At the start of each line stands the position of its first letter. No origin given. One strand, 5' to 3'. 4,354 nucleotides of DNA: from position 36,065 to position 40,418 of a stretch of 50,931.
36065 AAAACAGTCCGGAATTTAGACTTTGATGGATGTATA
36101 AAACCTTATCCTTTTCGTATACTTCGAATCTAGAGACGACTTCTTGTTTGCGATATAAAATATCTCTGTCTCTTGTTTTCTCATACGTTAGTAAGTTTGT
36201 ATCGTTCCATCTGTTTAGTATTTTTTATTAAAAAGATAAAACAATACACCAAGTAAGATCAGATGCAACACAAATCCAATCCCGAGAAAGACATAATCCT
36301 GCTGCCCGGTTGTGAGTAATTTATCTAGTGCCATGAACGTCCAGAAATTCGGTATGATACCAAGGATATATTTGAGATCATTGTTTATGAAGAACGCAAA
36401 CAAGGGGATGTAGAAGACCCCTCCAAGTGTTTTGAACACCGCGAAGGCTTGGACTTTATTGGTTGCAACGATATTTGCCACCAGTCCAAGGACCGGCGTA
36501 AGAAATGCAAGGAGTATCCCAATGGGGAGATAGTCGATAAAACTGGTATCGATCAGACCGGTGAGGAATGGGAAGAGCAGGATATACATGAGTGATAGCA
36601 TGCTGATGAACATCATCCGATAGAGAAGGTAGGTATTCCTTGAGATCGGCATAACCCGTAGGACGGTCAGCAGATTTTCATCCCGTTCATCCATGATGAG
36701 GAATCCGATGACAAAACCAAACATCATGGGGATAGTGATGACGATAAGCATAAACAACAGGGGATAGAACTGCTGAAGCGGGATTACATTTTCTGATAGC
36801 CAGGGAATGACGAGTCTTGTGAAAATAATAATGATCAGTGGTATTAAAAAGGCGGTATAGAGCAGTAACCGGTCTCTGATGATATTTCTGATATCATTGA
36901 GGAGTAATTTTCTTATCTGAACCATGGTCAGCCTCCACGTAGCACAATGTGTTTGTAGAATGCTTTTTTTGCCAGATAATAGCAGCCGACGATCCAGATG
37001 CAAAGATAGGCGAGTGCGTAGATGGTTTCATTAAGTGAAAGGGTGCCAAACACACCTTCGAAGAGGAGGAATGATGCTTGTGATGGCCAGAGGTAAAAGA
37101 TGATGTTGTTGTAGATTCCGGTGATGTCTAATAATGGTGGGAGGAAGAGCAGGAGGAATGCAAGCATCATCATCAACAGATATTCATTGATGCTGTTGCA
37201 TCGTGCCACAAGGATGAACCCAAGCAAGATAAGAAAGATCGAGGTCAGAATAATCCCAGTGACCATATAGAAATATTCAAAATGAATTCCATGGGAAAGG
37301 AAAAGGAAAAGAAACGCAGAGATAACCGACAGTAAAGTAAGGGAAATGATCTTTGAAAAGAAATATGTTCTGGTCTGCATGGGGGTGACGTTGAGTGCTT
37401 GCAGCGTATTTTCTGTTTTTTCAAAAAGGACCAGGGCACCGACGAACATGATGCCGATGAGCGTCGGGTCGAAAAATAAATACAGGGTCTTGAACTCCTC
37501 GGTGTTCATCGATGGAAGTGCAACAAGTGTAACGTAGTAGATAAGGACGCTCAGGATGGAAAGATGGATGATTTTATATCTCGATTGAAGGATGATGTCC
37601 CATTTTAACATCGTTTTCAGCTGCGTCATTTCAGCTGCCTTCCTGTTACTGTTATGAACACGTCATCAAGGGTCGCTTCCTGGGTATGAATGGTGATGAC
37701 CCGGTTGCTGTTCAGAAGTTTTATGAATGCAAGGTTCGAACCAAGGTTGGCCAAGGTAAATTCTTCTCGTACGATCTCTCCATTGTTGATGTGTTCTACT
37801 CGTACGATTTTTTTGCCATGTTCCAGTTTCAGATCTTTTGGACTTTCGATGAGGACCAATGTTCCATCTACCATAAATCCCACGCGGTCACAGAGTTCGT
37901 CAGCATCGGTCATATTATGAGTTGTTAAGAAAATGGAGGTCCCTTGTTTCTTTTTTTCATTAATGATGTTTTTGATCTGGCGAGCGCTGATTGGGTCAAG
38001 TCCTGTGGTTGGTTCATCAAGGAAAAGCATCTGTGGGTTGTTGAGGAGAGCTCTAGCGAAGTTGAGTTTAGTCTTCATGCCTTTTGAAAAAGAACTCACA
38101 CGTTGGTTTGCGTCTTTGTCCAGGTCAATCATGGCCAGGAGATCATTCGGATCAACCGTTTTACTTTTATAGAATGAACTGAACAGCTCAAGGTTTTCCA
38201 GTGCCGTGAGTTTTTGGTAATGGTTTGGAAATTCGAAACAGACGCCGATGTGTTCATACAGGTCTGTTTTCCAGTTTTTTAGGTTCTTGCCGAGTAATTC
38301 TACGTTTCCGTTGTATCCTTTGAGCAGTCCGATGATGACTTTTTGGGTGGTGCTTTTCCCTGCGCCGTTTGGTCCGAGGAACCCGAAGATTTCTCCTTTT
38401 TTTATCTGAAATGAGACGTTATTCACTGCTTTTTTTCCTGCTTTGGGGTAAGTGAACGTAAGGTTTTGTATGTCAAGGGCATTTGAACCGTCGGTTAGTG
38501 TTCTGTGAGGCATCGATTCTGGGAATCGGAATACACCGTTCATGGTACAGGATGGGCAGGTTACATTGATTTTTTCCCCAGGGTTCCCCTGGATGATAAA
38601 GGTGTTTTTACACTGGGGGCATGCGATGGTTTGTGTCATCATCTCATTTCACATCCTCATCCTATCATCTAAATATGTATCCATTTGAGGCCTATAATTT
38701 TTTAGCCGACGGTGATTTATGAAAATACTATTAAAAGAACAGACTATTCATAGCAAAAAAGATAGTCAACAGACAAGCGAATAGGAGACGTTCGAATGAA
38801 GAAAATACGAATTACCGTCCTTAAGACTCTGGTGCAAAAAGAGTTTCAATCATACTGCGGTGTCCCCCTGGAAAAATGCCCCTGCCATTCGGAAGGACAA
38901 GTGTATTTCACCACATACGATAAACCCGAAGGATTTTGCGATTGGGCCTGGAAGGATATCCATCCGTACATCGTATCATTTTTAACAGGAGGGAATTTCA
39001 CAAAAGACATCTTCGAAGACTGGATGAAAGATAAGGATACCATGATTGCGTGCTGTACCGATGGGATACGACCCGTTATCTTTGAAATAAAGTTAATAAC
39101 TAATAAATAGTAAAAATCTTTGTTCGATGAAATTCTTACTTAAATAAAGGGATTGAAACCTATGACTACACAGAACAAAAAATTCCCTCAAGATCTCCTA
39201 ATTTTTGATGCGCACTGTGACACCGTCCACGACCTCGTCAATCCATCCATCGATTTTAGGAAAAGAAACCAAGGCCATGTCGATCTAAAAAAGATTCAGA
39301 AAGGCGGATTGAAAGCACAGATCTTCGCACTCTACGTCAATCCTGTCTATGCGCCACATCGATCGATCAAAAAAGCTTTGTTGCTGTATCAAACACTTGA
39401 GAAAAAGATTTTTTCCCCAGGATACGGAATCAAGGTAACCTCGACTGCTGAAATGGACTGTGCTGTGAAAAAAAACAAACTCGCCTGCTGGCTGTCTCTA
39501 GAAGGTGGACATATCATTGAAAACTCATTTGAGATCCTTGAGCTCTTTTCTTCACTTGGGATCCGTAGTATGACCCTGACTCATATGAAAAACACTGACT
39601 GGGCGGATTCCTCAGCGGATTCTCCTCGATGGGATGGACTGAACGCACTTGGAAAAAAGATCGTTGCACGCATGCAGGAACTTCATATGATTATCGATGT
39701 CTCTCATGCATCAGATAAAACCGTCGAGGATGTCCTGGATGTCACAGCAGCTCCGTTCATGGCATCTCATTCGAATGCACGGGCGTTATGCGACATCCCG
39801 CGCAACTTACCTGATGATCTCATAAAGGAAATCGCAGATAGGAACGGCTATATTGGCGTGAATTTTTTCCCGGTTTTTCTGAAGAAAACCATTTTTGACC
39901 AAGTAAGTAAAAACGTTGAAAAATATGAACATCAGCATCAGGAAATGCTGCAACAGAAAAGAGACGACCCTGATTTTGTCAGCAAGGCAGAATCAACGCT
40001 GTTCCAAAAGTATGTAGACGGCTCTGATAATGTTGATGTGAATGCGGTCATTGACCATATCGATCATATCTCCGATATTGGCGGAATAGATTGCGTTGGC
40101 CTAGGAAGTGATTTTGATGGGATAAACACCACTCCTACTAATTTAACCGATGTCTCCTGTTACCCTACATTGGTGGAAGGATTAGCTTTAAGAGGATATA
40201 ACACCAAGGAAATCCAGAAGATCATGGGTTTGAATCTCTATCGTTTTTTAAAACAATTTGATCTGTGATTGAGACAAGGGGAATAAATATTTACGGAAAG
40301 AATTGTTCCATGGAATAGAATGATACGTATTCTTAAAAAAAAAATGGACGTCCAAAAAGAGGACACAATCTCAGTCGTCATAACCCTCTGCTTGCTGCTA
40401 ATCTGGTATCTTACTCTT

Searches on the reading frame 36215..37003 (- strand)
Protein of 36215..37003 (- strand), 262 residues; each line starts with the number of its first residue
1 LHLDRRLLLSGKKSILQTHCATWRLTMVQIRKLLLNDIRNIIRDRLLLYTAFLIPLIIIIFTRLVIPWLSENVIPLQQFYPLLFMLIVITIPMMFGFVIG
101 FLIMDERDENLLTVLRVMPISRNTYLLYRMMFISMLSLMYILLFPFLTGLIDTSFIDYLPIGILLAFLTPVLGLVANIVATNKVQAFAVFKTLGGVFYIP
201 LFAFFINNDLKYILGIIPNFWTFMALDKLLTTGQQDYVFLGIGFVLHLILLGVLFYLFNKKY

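Call 40: search_protein_families(library=pfam, proteins=[window:36215-37003:-], max_evalue=0.001)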
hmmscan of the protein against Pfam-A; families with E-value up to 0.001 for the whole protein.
window:36215-37003:- (262 aa): 1 family
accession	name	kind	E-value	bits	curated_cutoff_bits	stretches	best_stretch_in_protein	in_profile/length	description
PF12730.13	ABC2_membrane_4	-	0.00018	22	27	1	47-163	14-146/179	ABC-2 family transporter protein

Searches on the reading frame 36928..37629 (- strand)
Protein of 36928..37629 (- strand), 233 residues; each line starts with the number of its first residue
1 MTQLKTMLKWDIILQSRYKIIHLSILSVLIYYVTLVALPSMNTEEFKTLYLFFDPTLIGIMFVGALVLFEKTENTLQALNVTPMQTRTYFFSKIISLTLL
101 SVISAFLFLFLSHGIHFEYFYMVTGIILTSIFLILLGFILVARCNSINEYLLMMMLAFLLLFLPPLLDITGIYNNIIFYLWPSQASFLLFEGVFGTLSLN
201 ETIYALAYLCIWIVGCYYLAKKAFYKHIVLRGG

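Call 40: search_protein_families(library=pfam, proteins=[window:36928-37629:-], max_evalue=0.001)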
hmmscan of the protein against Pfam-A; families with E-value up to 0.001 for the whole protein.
window:36928-37629:- (233 aa): 3 families
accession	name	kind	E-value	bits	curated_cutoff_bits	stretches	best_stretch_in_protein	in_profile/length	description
PF24686.1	FLQE3_permease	-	2.3e-42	145.7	60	1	3-231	2-231/232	Fluoroquinolones export permease protein family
PF12698.13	ABC2_membrane_3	-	7.5e-09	35.6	31.6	1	48-219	165-344/347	ABC-2 family transporter protein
PF12730.13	ABC2_membrane_4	-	0.00029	21.3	27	1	17-162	11-177/179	ABC-2 family transporter protein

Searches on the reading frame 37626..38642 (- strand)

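Call 40: search_protein_families(library=pfam, proteins=[window:37626-38642:-], max_evalue=0.001)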
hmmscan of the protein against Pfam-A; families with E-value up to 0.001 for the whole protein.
window:37626-38642:- (338 aa): 2 families
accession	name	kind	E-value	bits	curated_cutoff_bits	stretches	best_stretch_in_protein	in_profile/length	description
PF00005.33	ABC_tran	-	1.4e-31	110.4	25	1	73-213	1-137/137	ABC transporter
PF13304.12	AAA_21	-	1.2e-12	49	27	1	163-244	215-300/304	AAA domain, putative AbiEii toxin, Type IV TA system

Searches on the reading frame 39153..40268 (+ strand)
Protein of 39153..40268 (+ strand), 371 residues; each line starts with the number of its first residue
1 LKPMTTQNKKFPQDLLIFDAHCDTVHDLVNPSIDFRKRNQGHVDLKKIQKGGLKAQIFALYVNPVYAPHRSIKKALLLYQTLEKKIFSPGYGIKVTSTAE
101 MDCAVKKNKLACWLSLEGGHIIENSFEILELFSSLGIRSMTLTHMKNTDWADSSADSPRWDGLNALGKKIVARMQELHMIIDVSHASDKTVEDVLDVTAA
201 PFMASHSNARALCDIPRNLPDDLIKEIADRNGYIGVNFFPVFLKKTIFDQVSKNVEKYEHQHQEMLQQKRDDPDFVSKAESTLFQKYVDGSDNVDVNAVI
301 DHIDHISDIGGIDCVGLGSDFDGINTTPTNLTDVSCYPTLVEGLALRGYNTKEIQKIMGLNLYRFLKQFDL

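Call 40: search_protein_families(library=pfam, proteins=[window:39153-40268:+], max_evalue=0.001)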
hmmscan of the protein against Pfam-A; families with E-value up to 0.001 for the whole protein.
window:39153-40268:+ (371 aa): 1 family
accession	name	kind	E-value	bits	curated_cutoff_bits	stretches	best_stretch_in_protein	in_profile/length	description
PF01244.27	Peptidase_M19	-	2.9e-96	322.8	26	1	14-368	5-319/319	Membrane dipeptidase (Peptidase family M19)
